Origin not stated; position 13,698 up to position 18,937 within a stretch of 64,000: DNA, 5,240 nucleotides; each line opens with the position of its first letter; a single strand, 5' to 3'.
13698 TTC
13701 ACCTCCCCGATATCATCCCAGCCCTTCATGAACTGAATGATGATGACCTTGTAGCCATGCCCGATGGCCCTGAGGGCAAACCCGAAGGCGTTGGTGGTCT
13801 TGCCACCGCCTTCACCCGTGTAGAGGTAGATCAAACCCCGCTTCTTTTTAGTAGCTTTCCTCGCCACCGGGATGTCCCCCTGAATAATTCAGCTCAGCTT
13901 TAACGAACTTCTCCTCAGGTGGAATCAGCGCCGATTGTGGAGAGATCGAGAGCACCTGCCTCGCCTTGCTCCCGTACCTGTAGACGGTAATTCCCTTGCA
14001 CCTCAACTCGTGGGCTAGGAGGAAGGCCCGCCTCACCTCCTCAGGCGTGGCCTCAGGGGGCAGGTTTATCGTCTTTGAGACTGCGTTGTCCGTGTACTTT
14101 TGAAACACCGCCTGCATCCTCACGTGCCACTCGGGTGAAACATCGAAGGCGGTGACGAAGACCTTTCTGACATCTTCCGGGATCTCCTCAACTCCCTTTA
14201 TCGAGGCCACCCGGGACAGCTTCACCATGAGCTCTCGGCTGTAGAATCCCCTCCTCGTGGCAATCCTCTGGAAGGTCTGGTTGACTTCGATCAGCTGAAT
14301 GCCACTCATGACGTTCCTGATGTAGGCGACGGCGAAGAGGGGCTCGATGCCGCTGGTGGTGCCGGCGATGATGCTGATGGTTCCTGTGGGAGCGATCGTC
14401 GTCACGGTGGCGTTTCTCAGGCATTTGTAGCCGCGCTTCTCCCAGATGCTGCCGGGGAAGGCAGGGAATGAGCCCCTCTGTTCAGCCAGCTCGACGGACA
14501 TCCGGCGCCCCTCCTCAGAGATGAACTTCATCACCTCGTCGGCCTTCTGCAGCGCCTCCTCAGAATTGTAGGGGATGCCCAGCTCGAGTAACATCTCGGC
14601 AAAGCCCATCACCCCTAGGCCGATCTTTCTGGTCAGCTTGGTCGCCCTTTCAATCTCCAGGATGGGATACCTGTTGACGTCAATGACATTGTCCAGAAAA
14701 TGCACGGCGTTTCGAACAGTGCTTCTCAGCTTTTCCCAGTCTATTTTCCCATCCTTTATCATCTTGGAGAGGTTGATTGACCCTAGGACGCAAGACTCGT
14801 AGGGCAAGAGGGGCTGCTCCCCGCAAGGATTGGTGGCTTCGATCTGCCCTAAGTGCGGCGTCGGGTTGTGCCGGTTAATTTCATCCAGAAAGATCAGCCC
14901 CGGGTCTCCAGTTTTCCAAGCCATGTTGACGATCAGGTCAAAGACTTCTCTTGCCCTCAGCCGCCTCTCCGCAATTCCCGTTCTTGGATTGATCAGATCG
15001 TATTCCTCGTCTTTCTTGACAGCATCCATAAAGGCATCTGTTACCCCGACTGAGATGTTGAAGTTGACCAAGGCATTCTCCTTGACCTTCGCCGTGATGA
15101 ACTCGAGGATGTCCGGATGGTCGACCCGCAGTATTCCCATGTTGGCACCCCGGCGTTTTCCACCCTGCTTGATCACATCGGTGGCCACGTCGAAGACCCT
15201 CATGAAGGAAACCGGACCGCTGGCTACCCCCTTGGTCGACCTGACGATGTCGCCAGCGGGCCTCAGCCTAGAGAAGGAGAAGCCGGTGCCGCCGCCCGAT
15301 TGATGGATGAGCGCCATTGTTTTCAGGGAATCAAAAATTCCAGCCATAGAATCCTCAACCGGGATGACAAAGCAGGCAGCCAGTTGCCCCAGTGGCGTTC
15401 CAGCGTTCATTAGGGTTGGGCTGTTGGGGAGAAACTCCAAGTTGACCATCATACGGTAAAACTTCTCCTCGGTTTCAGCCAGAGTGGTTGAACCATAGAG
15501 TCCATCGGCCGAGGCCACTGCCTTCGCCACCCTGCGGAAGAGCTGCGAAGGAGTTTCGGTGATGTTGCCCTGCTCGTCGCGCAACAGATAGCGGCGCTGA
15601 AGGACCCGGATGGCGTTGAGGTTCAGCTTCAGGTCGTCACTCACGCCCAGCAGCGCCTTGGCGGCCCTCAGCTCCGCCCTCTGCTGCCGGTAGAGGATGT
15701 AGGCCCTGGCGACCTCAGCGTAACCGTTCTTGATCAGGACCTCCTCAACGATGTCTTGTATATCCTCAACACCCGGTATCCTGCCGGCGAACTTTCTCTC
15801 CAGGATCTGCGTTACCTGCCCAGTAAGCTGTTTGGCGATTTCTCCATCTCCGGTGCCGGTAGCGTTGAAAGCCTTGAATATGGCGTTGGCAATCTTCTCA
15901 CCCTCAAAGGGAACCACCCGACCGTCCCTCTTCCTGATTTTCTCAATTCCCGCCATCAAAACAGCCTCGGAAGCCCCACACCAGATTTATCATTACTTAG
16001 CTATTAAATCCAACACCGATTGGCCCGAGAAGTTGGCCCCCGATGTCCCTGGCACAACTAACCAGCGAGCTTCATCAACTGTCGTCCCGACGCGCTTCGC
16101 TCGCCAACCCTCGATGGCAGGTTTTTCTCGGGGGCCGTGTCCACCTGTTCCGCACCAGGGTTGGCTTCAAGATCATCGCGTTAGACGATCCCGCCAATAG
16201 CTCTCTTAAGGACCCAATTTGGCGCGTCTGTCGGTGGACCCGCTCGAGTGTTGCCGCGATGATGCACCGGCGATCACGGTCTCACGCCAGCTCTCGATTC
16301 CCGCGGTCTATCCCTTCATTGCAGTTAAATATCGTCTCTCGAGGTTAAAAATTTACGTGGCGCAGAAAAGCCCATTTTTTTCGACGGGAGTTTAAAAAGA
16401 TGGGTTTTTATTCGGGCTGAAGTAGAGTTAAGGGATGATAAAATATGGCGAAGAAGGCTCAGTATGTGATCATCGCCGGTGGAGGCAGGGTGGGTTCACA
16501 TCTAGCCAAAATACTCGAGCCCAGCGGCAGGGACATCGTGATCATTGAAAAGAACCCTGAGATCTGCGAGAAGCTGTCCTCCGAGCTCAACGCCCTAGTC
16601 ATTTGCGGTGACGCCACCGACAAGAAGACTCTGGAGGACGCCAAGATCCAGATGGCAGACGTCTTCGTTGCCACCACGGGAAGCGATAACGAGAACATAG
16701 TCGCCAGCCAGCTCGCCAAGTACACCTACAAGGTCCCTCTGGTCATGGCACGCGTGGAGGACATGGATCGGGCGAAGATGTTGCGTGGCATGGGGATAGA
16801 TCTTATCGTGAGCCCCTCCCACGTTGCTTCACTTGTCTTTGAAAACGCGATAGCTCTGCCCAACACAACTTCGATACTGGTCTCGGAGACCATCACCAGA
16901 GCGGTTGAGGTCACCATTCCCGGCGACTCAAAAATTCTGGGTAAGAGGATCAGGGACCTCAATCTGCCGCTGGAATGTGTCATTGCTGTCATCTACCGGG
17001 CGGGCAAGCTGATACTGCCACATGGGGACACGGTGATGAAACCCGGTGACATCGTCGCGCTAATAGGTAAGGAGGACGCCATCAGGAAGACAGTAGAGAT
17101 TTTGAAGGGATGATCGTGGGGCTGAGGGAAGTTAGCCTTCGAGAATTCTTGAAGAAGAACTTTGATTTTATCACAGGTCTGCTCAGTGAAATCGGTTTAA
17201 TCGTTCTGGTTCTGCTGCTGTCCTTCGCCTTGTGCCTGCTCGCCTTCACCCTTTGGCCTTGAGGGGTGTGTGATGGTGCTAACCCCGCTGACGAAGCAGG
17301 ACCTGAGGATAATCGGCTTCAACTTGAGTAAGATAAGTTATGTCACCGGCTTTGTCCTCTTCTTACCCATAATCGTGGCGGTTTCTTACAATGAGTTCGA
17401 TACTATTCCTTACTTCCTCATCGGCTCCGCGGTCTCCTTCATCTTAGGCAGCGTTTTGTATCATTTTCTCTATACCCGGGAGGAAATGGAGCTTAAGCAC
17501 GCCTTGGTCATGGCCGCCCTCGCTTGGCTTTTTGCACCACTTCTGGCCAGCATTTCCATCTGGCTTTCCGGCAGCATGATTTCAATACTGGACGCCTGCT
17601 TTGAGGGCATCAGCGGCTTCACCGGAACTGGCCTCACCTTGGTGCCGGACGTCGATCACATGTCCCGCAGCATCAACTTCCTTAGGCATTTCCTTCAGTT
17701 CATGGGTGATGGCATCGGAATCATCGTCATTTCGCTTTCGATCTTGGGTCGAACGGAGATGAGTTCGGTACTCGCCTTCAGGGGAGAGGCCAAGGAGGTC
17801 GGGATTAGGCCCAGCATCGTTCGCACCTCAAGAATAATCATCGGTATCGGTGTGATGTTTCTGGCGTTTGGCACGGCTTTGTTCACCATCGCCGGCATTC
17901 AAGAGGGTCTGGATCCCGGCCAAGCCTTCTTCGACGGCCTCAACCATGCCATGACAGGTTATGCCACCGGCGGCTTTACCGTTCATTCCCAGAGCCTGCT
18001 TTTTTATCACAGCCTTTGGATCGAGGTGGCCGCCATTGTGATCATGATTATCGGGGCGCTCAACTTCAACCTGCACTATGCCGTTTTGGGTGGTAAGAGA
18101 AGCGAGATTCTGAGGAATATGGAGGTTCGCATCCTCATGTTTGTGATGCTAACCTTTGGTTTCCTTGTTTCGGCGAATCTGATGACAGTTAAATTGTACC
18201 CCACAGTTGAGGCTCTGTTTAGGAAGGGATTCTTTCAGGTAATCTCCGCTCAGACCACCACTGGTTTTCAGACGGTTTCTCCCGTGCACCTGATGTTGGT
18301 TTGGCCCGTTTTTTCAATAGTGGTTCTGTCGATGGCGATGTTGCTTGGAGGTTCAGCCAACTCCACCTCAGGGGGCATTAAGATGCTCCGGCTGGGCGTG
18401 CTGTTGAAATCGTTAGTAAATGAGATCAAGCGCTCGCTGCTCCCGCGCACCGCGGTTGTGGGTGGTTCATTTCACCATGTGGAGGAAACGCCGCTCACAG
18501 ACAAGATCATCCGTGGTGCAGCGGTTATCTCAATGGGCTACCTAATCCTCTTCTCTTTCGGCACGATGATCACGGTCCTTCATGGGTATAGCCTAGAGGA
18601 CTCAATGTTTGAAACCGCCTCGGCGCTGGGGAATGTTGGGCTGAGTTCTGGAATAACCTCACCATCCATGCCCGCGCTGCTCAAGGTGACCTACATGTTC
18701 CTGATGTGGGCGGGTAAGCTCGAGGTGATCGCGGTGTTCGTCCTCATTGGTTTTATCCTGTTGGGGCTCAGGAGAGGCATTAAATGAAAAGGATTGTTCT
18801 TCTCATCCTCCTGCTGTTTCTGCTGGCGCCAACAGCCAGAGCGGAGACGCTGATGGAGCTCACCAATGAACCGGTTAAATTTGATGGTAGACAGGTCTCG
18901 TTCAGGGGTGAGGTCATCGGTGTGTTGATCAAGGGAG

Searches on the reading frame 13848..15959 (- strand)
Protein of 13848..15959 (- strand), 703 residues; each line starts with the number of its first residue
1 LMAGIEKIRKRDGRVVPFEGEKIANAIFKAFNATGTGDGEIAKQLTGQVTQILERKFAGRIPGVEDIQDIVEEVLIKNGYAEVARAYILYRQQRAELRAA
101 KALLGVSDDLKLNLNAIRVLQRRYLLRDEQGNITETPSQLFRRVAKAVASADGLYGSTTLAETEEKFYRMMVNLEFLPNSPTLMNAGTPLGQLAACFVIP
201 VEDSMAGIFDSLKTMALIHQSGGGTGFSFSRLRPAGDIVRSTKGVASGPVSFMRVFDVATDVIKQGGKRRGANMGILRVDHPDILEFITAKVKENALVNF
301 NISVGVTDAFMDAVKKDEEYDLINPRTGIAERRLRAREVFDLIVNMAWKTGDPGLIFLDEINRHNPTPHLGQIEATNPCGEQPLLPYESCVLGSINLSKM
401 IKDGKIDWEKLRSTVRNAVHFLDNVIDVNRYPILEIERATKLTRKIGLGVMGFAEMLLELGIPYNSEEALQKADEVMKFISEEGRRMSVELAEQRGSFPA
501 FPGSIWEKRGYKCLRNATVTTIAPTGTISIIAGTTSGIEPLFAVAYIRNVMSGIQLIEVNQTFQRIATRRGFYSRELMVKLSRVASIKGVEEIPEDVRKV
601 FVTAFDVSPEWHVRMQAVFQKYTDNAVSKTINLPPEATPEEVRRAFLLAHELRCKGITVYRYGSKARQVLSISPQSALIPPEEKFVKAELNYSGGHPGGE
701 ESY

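Call 11: search_protein_families(library=pfam, proteins=[window:13848-15959:-], max_evalue=0.00001)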
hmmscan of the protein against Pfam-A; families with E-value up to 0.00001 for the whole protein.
window:13848-15959:- (703 aa): 3 families
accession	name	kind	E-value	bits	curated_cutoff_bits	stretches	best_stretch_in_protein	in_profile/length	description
PF02867.20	Ribonuc_red_lgC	-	3e-141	472.1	23.9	1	194-660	1-523/523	Ribonucleotide reductase, barrel domain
PF00317.26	Ribonuc_red_lgN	-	2e-25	89.1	28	1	111-191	2-77/77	Ribonucleotide reductase, all-alpha domain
PF03477.21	ATP-cone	-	9.1e-25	87.5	25.8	1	7-95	2-87/88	ATP cone domain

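Call 78: search_protein_families(library=ncbifam, proteins=[window:13848-15959:-], max_evalue=0.00001)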
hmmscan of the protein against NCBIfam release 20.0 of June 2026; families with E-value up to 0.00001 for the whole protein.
window:13848-15959:- (703 aa): 24 families
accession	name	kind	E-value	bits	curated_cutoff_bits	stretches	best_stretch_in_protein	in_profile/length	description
NF005010.0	PRK06406.1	subfamily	5.8e-304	1010.2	1125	2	160-675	216-730/771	vitamin B12-dependent ribonucleotide reductase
NF006417.0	PRK08665.1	equivalog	1.2e-297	989.4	961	1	108-676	8-579/759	vitamin B12-dependent ribonucleotide reductase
TIGR02504.1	NrdJ_Z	equivalog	2e-228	759.9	399.95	1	117-670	2-606/606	adenosylcobalamin-dependent ribonucleoside-diphosphate reductase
NF006207.0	PRK08332.1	equivalog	1.9e-175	585.6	2400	4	378-673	1241-1565/1684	vitamin B12-dependent ribonucleotide reductase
TIGR02506.1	NrdE_NrdA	equivalog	3.1e-109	366.2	341.05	3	333-508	247-429/616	ribonucleoside-diphosphate reductase subunit alpha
NF005544.0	PRK07207.1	equivalog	3.9e-109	365.9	965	4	331-508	540-722/965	ribonucleoside-diphosphate reductase subunit alpha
NF005122.0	PRK06556.1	equivalog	8.6e-107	358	859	3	299-501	287-490/960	vitamin B12-dependent ribonucleotide reductase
NF005991.0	PRK08115.1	equivalog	2.6e-92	310.2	854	2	332-681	431-788/858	vitamin B12-dependent ribonucleotide reductase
NF006577.0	PRK09102.1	equivalog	1.5e-90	304.2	620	1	106-668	19-575/604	ribonucleoside-diphosphate reductase subunit alpha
NF005101.0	PRK06539.1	equivalog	2.9e-90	303.4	988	3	332-508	394-574/822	ribonucleoside-diphosphate reductase subunit alpha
NF005401.0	PRK06948.1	subfamily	9.5e-86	288.7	906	1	119-671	20-591/604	ribonucleotide reductase-like protein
NF009029.0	PRK12365.1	equivalog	4e-85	286.6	1350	4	332-511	624-806/1046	ribonucleoside-diphosphate reductase subunit alpha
NF009028.0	PRK12364.1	equivalog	4.9e-79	266.3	1377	3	95-292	219-412/842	ribonucleoside-diphosphate reductase subunit alpha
NF005736.0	PRK07562.1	equivalog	4.2e-74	249.8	1737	3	299-501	396-600/1222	vitamin B12-dependent ribonucleotide reductase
NF006279.0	PRK08447.1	equivalog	8e-73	246.1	1082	2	96-326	121-350/789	ribonucleoside-diphosphate reductase subunit alpha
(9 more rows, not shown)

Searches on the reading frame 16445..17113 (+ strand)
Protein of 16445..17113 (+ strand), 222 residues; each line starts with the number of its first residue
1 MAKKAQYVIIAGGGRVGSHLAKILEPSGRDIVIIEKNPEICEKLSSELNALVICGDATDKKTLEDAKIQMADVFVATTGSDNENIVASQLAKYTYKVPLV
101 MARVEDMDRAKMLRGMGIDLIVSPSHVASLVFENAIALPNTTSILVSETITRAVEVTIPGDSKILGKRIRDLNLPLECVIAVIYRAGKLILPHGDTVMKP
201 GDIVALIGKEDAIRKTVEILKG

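Call 12: search_protein_families(library=pfam, proteins=[window:16445-17113:+], max_evalue=0.00001)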
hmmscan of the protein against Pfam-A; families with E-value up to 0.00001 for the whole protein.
window:16445-17113:+ (222 aa): 2 families
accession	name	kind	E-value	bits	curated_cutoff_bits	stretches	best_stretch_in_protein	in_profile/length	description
PF02254.24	TrkA_N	-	2.1e-32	112.3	23.8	1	8-124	1-116/116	TrkA-N domain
PF02080.26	TrkA_C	-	1.1e-16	60.9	27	1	154-220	2-70/71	TrkA-C domain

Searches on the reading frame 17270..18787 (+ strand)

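Call 12: search_protein_families(library=pfam, proteins=[window:17270-18787:+], max_evalue=0.00001)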
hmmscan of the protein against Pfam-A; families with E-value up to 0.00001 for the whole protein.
window:17270-18787:+ (505 aa): 1 family
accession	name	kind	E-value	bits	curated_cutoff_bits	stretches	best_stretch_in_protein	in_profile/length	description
PF02386.22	TrkH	-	1.1e-50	173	27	1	48-492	4-489/502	Cation transport protein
